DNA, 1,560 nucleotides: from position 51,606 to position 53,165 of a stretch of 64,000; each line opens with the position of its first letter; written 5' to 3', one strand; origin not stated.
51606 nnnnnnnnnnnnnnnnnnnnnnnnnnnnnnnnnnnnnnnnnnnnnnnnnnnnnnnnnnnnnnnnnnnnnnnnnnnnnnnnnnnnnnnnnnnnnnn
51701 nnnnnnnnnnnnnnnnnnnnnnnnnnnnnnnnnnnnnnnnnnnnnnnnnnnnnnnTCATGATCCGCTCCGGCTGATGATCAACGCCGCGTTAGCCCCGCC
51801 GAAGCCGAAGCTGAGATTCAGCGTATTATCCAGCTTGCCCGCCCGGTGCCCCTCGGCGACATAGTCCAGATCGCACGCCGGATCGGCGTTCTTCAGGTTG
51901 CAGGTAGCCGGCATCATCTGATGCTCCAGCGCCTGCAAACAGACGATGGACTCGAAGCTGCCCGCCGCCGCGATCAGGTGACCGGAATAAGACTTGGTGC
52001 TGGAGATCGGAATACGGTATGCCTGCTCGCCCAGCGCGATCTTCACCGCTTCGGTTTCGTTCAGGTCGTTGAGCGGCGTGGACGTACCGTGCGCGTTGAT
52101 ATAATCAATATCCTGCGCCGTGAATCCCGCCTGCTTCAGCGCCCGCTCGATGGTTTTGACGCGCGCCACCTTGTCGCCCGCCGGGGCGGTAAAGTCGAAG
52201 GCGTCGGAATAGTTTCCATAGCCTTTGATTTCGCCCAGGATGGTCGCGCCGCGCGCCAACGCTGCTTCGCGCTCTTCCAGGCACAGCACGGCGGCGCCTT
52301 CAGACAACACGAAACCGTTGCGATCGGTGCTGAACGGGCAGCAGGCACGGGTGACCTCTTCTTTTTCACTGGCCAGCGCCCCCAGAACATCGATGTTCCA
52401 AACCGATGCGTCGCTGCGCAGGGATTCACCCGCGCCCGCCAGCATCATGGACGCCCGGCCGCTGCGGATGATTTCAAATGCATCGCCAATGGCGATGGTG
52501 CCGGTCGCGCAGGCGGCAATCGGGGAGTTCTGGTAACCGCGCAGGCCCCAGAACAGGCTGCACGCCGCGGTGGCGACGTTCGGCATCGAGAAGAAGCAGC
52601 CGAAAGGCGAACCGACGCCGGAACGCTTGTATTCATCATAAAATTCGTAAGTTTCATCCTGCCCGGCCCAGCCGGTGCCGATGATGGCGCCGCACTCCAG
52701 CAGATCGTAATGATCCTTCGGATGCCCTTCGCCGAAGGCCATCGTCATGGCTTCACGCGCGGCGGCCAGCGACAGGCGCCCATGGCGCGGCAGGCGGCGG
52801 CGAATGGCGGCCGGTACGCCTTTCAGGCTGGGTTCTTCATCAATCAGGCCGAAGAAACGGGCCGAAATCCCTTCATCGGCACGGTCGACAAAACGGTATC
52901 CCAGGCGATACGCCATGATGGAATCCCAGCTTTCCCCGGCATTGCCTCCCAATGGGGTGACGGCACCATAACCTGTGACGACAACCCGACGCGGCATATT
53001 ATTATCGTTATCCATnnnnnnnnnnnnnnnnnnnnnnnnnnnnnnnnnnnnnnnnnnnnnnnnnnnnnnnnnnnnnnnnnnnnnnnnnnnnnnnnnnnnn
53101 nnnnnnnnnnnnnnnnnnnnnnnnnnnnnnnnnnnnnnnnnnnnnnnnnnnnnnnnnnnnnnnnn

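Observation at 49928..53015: Dedicated fatty-acid-synthase quartet (KAS, double-hotdog dehydratase, ACP, FabG-like reductase) embedded in an export operon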

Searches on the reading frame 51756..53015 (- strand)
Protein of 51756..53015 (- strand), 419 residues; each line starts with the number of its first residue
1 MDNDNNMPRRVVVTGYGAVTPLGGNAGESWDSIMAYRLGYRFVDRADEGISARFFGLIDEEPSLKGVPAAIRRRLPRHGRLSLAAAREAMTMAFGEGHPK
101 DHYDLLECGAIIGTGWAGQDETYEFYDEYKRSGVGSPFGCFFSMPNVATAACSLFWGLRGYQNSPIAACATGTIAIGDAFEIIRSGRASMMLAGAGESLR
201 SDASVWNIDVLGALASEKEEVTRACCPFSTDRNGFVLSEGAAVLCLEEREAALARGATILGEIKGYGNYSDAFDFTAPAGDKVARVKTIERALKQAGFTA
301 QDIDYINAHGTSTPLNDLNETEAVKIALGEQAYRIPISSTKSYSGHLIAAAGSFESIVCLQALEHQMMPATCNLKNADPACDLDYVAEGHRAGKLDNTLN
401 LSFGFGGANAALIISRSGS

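Call 3: search_protein_families(library=pfam, proteins=[window:51756-53015:-])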
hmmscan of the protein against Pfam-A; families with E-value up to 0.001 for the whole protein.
window:51756-53015:- (419 aa): 2 families
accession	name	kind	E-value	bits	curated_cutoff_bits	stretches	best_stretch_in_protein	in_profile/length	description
PF02801.28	Ketoacyl-synt_C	-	3.9e-33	114.4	20.8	1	260-374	1-118/119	Beta-ketoacyl synthase, C-terminal domain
PF00109.32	ketoacyl-synt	-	2.4e-32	113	20.8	1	9-251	2-251/252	Beta-ketoacyl synthase, N-terminal domain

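Call 4: search_protein_families(library=ncbifam, proteins=[window:51756-53015:-])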
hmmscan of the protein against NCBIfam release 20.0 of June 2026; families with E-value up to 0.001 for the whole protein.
window:51756-53015:- (419 aa): 26 families (the best 25 are shown)
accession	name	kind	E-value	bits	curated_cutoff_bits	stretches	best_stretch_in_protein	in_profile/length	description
TIGR03150.1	fabF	equivalog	2.5e-112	375.6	493.75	1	9-414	1-406/407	beta-ketoacyl-ACP synthase II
NF005589.0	PRK07314.1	subfamily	8.1e-111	370.7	387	1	8-416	3-411/413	beta-ketoacyl-ACP synthase II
NF004970.0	PRK06333.1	subfamily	1.3e-91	307.6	525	1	9-416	4-421/424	beta-ketoacyl-ACP synthase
NF006274.0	PRK08439.1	equivalog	2.7e-76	257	621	1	9-415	2-404/406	beta-ketoacyl-ACP synthase II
NF005076.0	PRK06501.1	equivalog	1.2e-74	251.7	629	1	11-416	13-422/425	beta-ketoacyl-ACP synthase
NF006587.0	PRK09116.1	equivalog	5.9e-72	242.7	470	1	9-416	2-406/408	beta-ketoacyl-ACP synthase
NF006434.0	PRK08722.1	equivalog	1.9e-70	237.8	759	1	9-415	4-412/414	beta-ketoacyl-ACP synthase II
NF005916.1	PRK07910.1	equivalog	6.5e-70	236.1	560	1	6-415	10-416/418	KasA/KasB family beta-ketoacyl-ACP synthase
NF005935.0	PRK07967.1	equivalog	1.8e-68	231.3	630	1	9-416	2-403/406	beta-ketoacyl-ACP synthase I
NF004618.0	PRK05952.1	equivalog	1.4e-64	218.4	455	1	10-416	3-382/384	beta-ketoacyl-ACP synthase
NF005490.0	PRK07103.1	equivalog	9.1e-56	189.7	445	1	9-416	4-412/414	polyketide beta-ketoacyl:acyl carrier protein synthase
NF006618.0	PRK09185.1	subfamily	9.7e-54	182.9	407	1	10-417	4-393/394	beta-ketoacyl-ACP synthase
NF058662.1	cispenta_AmcF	equivalog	3.4e-49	167.8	325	1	11-415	2-368/369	cispentacin biosynthesis acyltransferase subunit AmcF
NF045894.1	PKS_plus_SDR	equivalog_domain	1.1e-30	106.1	1740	1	146-414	150-424/1515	type I polyketide synthase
NF040607.1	mycolic_Pks13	equivalog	2.3e-28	98.3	2100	1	152-415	254-524/1680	polyketide synthase Pks13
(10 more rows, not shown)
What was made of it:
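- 51756..53015 (-): Beta-ketoacyl-ACP synthase, a FabF-clade paralog with an intact Cys-His-His triad. It is an elongating condensing enzyme. Calls 3 and 4.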

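Call 11: find_encoding_contigs(protein=window:51756-53015:-, flank=10000, max_places=6)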
Protein window:51756-53015:- (419 aa): 6 contigs read that carry it; 3 places shown.
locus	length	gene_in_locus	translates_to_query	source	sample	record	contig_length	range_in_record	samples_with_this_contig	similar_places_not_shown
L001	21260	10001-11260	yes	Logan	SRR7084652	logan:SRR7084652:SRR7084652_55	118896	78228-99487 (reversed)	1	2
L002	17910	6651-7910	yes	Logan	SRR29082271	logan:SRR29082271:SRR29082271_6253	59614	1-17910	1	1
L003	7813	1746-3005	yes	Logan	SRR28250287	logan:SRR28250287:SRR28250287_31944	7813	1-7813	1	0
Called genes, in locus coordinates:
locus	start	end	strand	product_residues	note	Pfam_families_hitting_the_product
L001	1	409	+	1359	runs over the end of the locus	-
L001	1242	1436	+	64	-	PF15959:DUF4762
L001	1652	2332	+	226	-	PF13462:Thioredoxin_4 (weak), PF01323:DSBA (weak)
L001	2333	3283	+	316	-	-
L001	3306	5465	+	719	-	PF03412:Peptidase_C39, PF00664:ABC_membrane, PF00005:ABC_tran, PF02463:SMC_N (faint), PF13304:AAA_21 (faint)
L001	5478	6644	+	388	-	PF25919:BSH_CusB (faint), PF00358:PTS_EIIA_1 (faint), PF00364:Biotin_lipoyl (faint), PF25917:BSH_RND, PF25973:BSH_CzcB (weak), PF25984:BSH_YknX (weak), PF25990:Beta-barrel_YknX (weak), PF25967:RND-MFP_C, +1 more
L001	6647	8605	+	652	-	PF00005:ABC_tran, PF02463:SMC_N (weak), PF12704:MacB_PCD, PF02687:FtsX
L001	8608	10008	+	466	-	PF02321:OEP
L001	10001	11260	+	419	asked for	PF00109:ketoacyl-synt, PF02801:Ketoacyl-synt_C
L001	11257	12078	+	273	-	PF01575:MaoC_dehydratas (weak)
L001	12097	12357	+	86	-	PF00550:PP-binding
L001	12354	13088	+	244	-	PF00106:adh_short, PF01370:Epimerase (weak), PF08659:KR, PF13561:adh_short_C2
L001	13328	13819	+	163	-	-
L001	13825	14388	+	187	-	PF04542:Sigma70_r2, PF08281:Sigma70_r4_2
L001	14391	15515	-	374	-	PF12679:ABC2_membrane_2, PF12698:ABC2_membrane_3, PF01061:ABC2_membrane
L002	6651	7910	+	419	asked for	PF00109:ketoacyl-synt, PF02801:Ketoacyl-synt_C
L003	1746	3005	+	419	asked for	PF00109:ketoacyl-synt, PF02801:Ketoacyl-synt_C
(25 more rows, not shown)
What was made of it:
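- Checked: The ORF runs 49928-50701 from a GTG, but the likely start is the ATG at 50662 (244 aa, as called in call 11), which overlaps the ACP stop codon.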

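Call 35: search_solved_structures(query=window:51756-53015:-, max_evalue=1e-40, show_alignments=1)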
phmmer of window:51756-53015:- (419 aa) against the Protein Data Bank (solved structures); distinct sequences matched with E-value up to 1e-40: 68 (the best 60 are shown).
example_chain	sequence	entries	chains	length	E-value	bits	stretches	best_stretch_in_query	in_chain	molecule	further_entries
1e5m_A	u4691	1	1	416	7e-79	269.3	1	8-414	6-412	BETA KETOACYL ACYL CARRIER PROTEIN SYNTHASE II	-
4ls6_A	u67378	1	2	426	3.4e-77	263.8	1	8-416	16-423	3-oxoacyl-[acyl-carrier-protein] synthase 2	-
4ls5_A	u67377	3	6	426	1.1e-76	262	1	8-416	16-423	3-oxoacyl-[acyl-carrier-protein] synthase 2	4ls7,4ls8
3o04_A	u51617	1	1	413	1e-75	258.9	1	9-416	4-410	beta-keto-acyl carrier protein synthase II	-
5sxo_A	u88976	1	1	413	2.7e-75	257.5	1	9-416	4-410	3-oxoacyl-[acyl-carrier-protein] synthase 2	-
1j3n_A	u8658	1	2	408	8e-74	252.6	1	9-416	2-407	3-oxoacyl-(acyl-carrier protein) synthase II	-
4r8e_A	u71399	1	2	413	2.4e-72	247.8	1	8-414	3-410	3-oxoacyl-[acyl-carrier-protein] synthase 2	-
4b7v_A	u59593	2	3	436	4.1e-72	247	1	8-416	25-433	3-OXOACYL-[ACYL-CARRIER-PROTEIN] SYNTHASE 2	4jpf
4qav_A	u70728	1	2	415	4.8e-72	246.8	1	8-416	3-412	3-oxoacyl-[acyl-carrier-protein] synthase 2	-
8qm1_A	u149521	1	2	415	5.4e-72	246.6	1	8-416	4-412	3-oxoacyl-[acyl-carrier-protein] synthase 2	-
8cn8_A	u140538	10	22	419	1e-70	242.4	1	8-416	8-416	3-oxoacyl-[acyl-carrier-protein] synthase 2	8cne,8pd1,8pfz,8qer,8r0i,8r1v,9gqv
8pj0_A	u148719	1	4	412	1.6e-70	241.7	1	9-416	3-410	3-oxoacyl-[acyl-carrier-protein] synthase 2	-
4jb6_A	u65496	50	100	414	2.2e-70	241.3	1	9-416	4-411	3-oxoacyl-[acyl-carrier-protein] synthase 2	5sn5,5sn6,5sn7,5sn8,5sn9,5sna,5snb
8cou_A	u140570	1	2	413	2.5e-70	241.1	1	9-416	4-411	3-oxoacyl-[acyl-carrier-protein] synthase 2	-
2gqd_A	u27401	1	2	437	3e-70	240.9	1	7-415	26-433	3-oxoacyl-[acyl-carrier-protein] synthase 2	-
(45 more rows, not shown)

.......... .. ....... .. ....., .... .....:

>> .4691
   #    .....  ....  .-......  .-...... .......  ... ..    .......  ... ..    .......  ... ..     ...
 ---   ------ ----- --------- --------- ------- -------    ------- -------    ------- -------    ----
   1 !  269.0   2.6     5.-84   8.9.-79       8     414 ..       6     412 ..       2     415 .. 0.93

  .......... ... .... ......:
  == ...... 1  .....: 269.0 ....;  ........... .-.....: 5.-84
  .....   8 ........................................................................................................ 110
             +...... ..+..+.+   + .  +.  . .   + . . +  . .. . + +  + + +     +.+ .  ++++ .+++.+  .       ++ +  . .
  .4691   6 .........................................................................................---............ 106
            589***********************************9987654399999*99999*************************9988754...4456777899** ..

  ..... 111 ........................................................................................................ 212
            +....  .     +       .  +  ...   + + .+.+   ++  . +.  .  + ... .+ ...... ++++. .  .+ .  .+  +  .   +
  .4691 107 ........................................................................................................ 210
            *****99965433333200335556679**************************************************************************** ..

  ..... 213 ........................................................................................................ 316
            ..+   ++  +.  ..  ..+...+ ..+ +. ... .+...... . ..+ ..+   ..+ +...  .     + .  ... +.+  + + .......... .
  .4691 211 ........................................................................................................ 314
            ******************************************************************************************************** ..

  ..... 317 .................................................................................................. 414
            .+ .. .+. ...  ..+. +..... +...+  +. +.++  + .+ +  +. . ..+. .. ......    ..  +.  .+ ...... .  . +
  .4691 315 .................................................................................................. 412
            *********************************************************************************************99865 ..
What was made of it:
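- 51756..53015 (-): Against solved structures, E. coli FabF scores about 236 bits and FabB about 161 bits (call 35).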
